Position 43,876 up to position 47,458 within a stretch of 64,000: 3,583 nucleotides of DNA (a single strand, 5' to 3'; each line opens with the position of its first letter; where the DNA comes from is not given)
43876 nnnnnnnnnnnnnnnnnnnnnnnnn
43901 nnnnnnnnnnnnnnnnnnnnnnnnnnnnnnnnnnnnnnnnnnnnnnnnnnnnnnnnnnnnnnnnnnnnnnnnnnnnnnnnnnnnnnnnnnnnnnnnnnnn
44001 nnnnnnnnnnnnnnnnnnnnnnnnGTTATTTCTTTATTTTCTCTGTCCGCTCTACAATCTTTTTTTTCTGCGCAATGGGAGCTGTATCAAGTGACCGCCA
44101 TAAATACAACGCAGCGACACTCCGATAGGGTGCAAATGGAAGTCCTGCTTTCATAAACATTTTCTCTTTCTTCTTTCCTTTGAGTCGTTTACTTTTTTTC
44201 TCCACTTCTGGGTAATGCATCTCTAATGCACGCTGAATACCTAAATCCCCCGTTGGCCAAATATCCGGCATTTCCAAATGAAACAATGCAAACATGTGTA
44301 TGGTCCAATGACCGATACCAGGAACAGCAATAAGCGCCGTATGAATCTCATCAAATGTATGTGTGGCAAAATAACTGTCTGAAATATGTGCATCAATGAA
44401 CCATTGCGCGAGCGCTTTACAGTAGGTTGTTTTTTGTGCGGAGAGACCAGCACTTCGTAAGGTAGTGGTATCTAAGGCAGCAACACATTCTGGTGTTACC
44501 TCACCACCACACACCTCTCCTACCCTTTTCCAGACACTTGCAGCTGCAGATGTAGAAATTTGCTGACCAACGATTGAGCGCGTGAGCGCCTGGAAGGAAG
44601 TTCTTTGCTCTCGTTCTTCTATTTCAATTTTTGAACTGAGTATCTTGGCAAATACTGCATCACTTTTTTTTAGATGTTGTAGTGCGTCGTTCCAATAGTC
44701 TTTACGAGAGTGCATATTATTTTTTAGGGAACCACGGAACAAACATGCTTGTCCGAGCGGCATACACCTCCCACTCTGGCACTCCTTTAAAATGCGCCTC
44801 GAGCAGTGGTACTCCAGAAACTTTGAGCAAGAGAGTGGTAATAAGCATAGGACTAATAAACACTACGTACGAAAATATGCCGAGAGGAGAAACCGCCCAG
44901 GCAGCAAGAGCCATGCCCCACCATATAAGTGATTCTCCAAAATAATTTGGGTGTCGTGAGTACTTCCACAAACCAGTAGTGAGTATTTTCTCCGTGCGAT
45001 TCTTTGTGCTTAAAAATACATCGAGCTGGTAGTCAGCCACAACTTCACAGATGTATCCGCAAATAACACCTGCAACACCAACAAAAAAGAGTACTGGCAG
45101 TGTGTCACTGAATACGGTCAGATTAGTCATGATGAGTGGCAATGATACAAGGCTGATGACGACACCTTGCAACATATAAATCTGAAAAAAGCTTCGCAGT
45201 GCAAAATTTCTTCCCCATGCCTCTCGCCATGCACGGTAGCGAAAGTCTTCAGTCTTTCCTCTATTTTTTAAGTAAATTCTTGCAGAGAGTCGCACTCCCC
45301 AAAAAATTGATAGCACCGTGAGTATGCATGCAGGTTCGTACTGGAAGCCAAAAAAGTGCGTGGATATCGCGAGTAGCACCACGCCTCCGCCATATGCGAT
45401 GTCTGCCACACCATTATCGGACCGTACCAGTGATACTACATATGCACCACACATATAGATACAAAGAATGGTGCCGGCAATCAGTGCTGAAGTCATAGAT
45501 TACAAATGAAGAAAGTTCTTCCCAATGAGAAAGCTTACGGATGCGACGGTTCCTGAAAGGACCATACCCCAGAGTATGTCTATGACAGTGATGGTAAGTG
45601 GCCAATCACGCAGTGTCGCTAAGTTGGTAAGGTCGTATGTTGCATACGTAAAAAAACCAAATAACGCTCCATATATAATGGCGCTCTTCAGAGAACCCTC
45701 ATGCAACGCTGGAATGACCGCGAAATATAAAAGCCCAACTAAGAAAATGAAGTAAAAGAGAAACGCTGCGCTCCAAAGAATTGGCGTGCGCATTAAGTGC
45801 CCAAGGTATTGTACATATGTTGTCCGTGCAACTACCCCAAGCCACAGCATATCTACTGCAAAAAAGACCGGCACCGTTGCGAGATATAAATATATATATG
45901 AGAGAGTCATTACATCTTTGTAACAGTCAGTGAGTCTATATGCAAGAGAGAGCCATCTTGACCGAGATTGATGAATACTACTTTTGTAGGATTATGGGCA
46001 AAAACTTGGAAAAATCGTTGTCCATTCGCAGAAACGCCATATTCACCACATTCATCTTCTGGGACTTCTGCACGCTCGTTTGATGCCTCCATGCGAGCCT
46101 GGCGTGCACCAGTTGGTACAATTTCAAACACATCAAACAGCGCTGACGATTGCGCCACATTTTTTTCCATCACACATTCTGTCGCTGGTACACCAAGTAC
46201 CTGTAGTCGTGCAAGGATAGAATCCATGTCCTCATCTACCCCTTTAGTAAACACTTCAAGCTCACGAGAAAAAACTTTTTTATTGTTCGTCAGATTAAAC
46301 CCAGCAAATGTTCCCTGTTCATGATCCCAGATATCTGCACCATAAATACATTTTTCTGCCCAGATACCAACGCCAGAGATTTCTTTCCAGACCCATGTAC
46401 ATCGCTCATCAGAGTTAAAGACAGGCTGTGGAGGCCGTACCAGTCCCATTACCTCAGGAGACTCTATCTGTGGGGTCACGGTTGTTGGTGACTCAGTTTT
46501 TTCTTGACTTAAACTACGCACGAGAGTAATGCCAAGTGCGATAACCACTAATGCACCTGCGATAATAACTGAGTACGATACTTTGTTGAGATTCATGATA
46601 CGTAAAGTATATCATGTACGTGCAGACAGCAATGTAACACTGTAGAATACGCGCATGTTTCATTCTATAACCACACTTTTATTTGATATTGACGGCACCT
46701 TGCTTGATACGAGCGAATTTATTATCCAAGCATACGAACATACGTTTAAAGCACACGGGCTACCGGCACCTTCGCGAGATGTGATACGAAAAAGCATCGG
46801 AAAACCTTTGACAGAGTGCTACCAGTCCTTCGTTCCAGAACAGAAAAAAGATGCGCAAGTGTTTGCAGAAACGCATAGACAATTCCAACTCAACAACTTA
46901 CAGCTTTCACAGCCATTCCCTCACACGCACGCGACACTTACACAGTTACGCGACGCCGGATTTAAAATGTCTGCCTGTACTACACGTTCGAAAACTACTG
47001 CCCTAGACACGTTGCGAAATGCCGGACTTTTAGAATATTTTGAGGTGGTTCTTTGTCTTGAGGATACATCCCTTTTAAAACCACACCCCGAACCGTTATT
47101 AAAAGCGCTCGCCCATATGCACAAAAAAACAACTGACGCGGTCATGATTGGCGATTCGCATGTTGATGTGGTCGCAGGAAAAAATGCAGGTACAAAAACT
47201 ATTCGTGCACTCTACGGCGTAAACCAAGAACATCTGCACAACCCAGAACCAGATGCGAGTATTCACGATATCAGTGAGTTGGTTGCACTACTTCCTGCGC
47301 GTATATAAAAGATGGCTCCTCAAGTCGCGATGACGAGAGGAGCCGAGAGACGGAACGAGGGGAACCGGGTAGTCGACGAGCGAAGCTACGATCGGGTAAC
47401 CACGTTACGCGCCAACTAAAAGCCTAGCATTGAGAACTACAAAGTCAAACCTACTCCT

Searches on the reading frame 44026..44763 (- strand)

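Call 3: search_protein_families(library=pfam, proteins=[window:44026-44763:-], max_evalue=0.01)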
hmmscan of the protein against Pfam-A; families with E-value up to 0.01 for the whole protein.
window:44026-44763:- (245 aa): 1 family
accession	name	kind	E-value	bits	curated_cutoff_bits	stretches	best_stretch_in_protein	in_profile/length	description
PF00730.31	HhH-GPD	-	1.4e-12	48.4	26.2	1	62-193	2-96/108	HhH-GPD superfamily base excision DNA repair protein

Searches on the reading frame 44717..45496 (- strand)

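Call 62: search_protein_families(library=pfam, proteins=[window:44717-45496:-], max_evalue=0.001)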
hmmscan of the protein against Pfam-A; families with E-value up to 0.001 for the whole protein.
window:44717-45496:- (259 aa): 5 families
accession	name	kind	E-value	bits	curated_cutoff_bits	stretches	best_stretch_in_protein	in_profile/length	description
PF06966.17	DUF1295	-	2.2e-56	191.4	20.4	1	19-249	2-235/235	Protein of unknown function (DUF1295)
PF02544.21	Steroid_dh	-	7.8e-08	32.9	22.6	1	135-210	40-114/150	3-oxo-5-alpha-steroid 4-dehydrogenase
PF04191.18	PEMT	-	3.2e-07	31.2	25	1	138-214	4-85/105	Phospholipid methyltransferase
PF01222.22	ERG4_ERG24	-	5e-06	26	27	1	161-219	342-398/432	Ergosterol biosynthesis ERG4/ERG24 family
PF04140.19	ICMT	-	7.9e-05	23.4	24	1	164-211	29-78/95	Isoprenylcysteine carboxyl methyltransferase (ICMT) family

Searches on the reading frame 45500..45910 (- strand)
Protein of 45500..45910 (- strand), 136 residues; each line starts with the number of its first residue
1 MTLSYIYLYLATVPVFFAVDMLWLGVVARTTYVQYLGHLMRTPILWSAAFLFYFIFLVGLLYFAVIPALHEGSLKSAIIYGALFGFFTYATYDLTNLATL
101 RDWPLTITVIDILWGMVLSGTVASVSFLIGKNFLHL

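Call 62: search_protein_families(library=pfam, proteins=[window:45500-45910:-], max_evalue=0.001)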
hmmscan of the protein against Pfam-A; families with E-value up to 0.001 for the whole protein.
window:45500-45910:- (136 aa): 1 family
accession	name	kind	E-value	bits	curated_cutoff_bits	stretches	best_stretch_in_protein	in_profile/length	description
PF09945.14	DUF2177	-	1.4e-44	151.6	26.9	1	5-127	1-123/124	Predicted membrane protein (DUF2177)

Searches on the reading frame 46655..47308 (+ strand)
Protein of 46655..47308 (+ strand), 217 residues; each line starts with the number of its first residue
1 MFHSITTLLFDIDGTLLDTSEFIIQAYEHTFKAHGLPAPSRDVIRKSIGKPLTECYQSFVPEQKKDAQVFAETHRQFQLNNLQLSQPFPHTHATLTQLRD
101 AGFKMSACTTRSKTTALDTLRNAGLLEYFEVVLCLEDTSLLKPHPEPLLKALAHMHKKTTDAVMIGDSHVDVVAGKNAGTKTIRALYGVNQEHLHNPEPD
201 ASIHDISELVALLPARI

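Call 45: search_protein_families(library=pfam, proteins=[window:46655-47308:+], max_evalue=0.0001)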
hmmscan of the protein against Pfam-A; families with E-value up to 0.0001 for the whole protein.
window:46655-47308:+ (217 aa): 3 families
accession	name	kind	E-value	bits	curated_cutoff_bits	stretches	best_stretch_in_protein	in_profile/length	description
PF13419.12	HAD_2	-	2.5e-41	142.2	23.8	1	8-184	1-177/178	Haloacid dehalogenase-like hydrolase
PF00702.32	Hydrolase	-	2.9e-27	96.8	26.4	1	5-179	1-191/191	haloacid dehalogenase-like hydrolase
PF13242.12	Hydrolase_like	-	1.3e-11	44.6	22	1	142-209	4-75/75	HAD-hyrolase-like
